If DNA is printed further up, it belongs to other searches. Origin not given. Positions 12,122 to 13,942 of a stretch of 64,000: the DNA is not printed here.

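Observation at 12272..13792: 506-aa protein combining SAP-like DNA-binding motifs with a FokI-cleavage-domain-like module and no specificity or modification partner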

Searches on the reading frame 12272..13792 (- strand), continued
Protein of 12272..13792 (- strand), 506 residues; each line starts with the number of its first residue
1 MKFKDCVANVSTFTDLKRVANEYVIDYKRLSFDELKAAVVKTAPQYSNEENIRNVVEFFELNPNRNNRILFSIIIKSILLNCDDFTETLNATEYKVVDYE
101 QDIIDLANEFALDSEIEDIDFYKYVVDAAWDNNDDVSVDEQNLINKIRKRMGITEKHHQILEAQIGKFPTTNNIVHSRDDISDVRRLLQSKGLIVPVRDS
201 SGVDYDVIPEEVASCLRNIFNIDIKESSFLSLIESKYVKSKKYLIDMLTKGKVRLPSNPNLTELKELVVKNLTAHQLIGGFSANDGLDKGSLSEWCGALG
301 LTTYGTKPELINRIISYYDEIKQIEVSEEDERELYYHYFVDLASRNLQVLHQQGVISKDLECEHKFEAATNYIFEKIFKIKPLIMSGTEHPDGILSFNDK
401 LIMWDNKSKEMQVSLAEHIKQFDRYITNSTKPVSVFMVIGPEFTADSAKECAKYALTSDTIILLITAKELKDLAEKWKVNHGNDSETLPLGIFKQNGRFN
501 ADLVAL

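Call 59: get_annotated_region(hit=H1, flank=5000)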
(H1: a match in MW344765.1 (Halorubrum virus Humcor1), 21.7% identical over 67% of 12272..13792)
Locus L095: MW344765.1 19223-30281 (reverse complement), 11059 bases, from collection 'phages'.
description: Halorubrum virus Humcor1, complete genome.
organism: Halorubrum virus Humcor1 (NCBI taxid 2809244)
taxonomy: Viruses; Duplodnaviria; Heunggongvirae; Uroviricota; Caudoviricetes; Kirjokansivirales; Graaviviridae
host: Halorubrum coriense; source: virus stock CC1 produced from Halorubrum coriense; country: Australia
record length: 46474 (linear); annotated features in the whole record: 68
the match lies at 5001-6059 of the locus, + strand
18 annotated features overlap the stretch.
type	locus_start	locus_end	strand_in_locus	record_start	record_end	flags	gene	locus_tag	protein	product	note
CDS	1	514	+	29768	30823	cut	-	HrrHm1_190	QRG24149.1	DUF4352 domain protein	contains two repeated DUF4352 domains; pfam11611 (PSSMID 314483) Domain of unknown function (DUF4352); Members of these ...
CDS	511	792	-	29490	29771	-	-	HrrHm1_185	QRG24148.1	hypothetical protein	-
CDS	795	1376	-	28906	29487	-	-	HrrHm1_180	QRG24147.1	hypothetical protein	-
CDS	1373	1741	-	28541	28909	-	-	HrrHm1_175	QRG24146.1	hypothetical protein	-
CDS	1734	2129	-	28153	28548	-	-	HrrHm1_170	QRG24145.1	hypothetical protein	-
CDS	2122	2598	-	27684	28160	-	-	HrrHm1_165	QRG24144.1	hypothetical protein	-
CDS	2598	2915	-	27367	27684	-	-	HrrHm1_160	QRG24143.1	hypothetical protein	-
CDS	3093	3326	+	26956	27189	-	-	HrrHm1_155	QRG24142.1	hypothetical protein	-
CDS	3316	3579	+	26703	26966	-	-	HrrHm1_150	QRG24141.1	hypothetical protein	-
CDS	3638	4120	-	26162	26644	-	-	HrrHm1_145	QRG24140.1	YbaK/EbsC family protein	conserved domain (PSSMID 239824) YbaK-family.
CDS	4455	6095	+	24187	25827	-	-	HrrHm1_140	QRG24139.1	hypothetical protein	-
CDS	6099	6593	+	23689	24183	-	-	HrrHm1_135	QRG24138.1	YdjM-family membrane-bound hydrolase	conserved domain pfam04307 (PSSMID 309442), membrane-associated putative hydrolase (YdjM family); four predicted ...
CDS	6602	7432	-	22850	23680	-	-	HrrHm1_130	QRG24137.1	putative ion transport protein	conserved domain pfam00520, ion transport protein; six predicted transmembrane domains (Phobius); contains a CxxC motif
CDS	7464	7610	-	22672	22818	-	-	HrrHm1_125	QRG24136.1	hypothetical protein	-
CDS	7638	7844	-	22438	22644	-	-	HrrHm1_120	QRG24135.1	zinc ribbon domain protein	conserved domain cl11777, zinc-ribbon domain; contains two CxxC motifs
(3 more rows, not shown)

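Call 60: get_annotated_region(hit=H2, flank=6000)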
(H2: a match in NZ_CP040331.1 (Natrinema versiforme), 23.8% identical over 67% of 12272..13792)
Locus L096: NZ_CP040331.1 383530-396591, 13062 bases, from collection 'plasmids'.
description: Natrinema versiforme strain BOL5-4 plasmid pNVE500
organism: Natrinema versiforme (NCBI taxid 88724)
taxonomy: Archaea; Euryarchaeota; Halobacteria; Halobacteriales; Natrialbaceae; Natrinema; Natrinema versiforme
host: -; source: -; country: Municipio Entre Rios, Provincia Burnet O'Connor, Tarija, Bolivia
typing (MOB-suite, as given by PLSDB): non-mobilizable; mating-pair formation MPF_T
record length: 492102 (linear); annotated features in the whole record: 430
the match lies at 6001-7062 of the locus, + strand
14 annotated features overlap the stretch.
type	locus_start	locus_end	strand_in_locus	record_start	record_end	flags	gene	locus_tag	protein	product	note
CDS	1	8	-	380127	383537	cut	-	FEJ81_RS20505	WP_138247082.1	N-6 DNA methylase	GO:0006306 - DNA methylation [Evidence IEA]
CDS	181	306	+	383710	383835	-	-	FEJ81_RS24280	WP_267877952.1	hypothetical protein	-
CDS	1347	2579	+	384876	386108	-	-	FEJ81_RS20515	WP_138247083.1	site-specific integrase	-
CDS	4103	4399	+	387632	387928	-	-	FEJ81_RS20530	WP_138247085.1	DUF6516 family protein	-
CDS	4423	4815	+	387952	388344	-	-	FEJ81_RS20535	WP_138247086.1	hypothetical protein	-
CDS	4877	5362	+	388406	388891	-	-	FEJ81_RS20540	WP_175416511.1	hypothetical protein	-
CDS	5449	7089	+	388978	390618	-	-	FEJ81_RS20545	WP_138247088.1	hypothetical protein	-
CDS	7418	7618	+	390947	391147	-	-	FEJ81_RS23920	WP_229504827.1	hypothetical protein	-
CDS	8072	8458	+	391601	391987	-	-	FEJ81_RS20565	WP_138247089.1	hypothetical protein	-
CDS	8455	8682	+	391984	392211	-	-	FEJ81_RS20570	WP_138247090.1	hypothetical protein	-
CDS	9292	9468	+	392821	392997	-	-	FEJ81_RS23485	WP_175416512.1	hypothetical protein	-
CDS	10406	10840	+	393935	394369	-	-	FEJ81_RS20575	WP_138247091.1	heme-binding protein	-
CDS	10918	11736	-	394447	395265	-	-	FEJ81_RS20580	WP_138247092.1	helix-turn-helix domain-containing protein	-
CDS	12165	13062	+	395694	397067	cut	-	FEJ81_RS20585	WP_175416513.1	ammonium transporter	-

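Call 62: find_related_loci(query=A1, collection=viral_contigs, flank=8000)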
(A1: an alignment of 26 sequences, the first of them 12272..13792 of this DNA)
Query A1 (506 aa) in viral_contigs; peptide patterns used: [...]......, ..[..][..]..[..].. (x = any residue, [..] = any of these).
38 stretches matched a pattern; 1 encode a relative of the query (tblastn E <= 1e-3); 1 distinct loci.
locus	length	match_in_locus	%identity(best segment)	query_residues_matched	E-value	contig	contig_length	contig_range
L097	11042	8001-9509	61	1-504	0e+0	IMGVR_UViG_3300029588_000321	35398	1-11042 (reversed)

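Call 77: search_protein_families(library=pfam, alignment_id=A6, max_evalue=0.00001)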
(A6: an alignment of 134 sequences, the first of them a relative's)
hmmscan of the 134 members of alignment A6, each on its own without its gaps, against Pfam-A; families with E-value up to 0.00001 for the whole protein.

A. member 1, L003:7066-7650:+ (194 aa): 1 family
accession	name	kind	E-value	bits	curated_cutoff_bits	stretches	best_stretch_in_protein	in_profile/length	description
PF02659.21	Mntp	-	9.6e-39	133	24.4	1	35-188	1-152/152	Putative manganese efflux pump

B. families by the number of members that match (of 134 scanned): 149 families (the first 25 are shown)
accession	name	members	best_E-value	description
PF05635.17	23S_rRNA_IVP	7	2.1e-27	23S rRNA-intervening sequence protein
PF12844.13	HTH_19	4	2.3e-13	Helix-turn-helix domain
PF13560.12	HTH_31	4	1.6e-11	Helix-turn-helix domain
PF02659.21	Mntp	3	1.3e-39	Putative manganese efflux pump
PF01381.28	HTH_3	3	4.9e-18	Helix-turn-helix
PF13280.12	WYL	3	1.7e-12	WYL domain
PF25583.1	WCX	3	3.5e-07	WCX domain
PF01554.23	MatE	2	2.2e-46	MatE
PF00106.31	adh_short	2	1.1e-35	short chain dehydrogenase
PF00005.33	ABC_tran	2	5.4e-35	ABC transporter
PF00239.26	Resolvase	2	3.8e-29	Resolvase, N terminal domain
PF01546.33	Peptidase_M20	2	1.3e-28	Peptidase family M20/M25/M40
PF13561.12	adh_short_C2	2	1.1e-27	Enoyl-(Acyl carrier protein) reductase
PF04480.18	DUF559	2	1.5e-27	Protein of unknown function (DUF559)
PF04326.19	SLFN_AlbA_2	2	3.8e-21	Schlafen, AlbA_2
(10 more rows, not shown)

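Call 78: search_protein_families(library=padloc, alignment_id=A6, max_evalue=0.00001)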
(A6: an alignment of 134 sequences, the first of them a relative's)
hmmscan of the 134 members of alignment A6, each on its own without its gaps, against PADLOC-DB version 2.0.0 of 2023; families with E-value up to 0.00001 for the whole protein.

A. member 1, L003:7066-7650:+ (194 aa): 0 families

B. families by the number of members that match (of 134 scanned): 127 families (the first 25 are shown)
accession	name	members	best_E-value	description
PDLC01652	WYL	3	5.8e-28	"CAS-I,CAS-II,CAS-III,CAS-IV,CAS-V,CAS-VI; associated_signaling"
PDLC01457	WYL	3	7.2e-18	"CAS-I,CAS-II,CAS-III,CAS-IV,CAS-V,CAS-VI; associated_signaling"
PDLC03945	RmrA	3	6.7e-13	-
PDLC03954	RmrA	3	2.5e-12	-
PDLC03951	RmrA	3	1.8e-11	-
PDLC03947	RmrA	3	2.1e-11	-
PDLC02926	HTH_VI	3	2.4e-11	-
PDLC04142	capH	3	6.1e-11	capH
PDLC03952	RmrA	3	3.2e-10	-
PDLC03944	RmrA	3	1.5e-09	-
PDLC01766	Cas3c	3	8e-08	-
PDLC04135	mad3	2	6.1e-41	mads_3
PDLC04164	AriA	2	2.1e-37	-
PDLC02980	AriA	2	5e-16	-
PDLC04140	mad8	2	9.4e-12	mads_8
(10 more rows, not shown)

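Call 80: search_protein_families(library=phrogs, proteins=[window:12272-13792:-], max_evalue=0.1)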
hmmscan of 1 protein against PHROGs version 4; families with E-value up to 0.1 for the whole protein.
window:12272-13792:- (506 aa): 1 family
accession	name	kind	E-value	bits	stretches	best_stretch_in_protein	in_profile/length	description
phrog_19568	-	unknown function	0.03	15.1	1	465-480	20-35/45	-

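Call 82: fold_search(model_id=the predicted structure, library=viral)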
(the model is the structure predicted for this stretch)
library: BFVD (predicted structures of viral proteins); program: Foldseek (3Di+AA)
matches with E <= 10: 331; with E <= 0.001: 0
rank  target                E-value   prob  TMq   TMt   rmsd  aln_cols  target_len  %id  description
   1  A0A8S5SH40            3.3e-02  0.44  0.13  0.18  21.2       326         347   13  Endonuclease-like protein [Siphoviridae sp. ctBCr48]
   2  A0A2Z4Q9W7            4.6e-02  0.95  0.20  0.41  19.2       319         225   11  (no name in the UniProt tables at hand)
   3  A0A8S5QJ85            5.8e-02  1.00  0.22  0.37   6.3       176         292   13  Restriction endonuclease [Siphoviridae sp. ctezl47]
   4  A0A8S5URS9            9.8e-02  0.47  0.18  0.26  24.0       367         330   11  Restriction endonuclease [Siphoviridae sp. cthae16]
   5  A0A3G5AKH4            1.2e-01  0.16  0.13  0.14  21.4       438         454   10  RPB5 subunit of DNA-directed RNA polymerase [Solumvirus sp.]
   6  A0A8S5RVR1            1.4e-01  0.21  0.12  0.10  20.8       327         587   12  Transcriptional regulator OhrR regulator, MarR family, TRANSCRIPTION.93A [Siphoviridae sp. ctHip2]
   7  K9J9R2                2.2e-01  0.20  0.14  0.22  16.3       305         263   11  Putative DNA-dependent RNA polymerase (Fragment) [Acinetobacter phage phiAB2]
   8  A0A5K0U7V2            2.3e-01  0.12  0.10  0.10  18.1       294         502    9  PhoD-like phosphatase (Fragment) [Yasminevirus sp. GU-2018]
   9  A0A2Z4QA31            2.4e-01  0.95  0.19  0.38   8.7       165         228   14  (no name in the UniProt tables at hand)
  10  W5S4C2                2.8e-01  0.82  0.15  0.31  11.2       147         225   12  RNA polymerase II RPB5 subunit [Pithovirus sibericum]
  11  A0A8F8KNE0            2.8e-01  0.72  0.15  0.29  13.5       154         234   12  DNA-directed RNA polymerase subunit 5 [Clandestinovirus]
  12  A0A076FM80            2.9e-01  0.72  0.17  0.33   9.6       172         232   10  Uncharacterized protein [Aureococcus anophagefferens virus]
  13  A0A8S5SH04            2.9e-01  0.23  0.14  0.22  21.0       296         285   11  Endonuclease-like protein [Siphoviridae sp. ctBCr48]
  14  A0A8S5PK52            3.9e-01  0.93  0.19  0.37   6.0       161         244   12  Restriction endonuclease [Siphoviridae sp. ctXBp18]
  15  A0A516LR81            3.9e-01  0.08  0.10  0.14  21.0       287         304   14  (no name in the UniProt tables at hand)
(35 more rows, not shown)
